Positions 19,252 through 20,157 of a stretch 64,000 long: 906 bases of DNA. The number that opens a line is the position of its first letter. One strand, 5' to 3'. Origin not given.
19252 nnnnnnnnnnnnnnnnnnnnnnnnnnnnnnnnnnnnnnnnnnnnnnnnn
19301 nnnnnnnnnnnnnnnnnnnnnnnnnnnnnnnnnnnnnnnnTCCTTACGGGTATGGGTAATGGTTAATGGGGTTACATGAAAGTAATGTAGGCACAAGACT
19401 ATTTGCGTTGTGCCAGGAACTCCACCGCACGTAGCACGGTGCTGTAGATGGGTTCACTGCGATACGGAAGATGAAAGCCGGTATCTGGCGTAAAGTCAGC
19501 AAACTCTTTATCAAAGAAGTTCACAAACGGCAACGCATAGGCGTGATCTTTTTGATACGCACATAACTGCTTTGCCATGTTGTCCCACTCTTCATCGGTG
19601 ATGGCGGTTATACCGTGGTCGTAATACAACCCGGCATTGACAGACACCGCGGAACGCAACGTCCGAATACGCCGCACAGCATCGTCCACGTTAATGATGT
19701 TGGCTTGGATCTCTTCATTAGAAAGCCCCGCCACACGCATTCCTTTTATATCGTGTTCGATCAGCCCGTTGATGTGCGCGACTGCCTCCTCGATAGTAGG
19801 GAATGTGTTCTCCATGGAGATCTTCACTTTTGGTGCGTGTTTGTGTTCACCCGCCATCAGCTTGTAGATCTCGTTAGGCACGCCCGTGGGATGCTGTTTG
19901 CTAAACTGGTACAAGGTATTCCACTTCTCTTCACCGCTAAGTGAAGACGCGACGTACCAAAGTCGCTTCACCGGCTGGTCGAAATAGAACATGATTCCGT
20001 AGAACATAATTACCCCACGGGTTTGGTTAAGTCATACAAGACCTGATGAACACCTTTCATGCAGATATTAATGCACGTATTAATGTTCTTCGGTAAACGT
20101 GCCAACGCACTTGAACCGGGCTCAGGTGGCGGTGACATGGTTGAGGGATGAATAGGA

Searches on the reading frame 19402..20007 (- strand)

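Call 35: search_protein_families(library=phrogs, proteins=[window:19402-20007:-], max_evalue=0.001)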
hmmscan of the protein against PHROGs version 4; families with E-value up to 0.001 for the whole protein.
window:19402-20007:- (202 aa): 2 families
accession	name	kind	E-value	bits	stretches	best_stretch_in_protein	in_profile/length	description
phrog_6466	-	DNA, RNA and nucleotide metabolism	3.4e-13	50.8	1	109-190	8-88/104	DNA ligase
phrog_11329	-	unknown function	5.9e-09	36.9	1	98-184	101-191/205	-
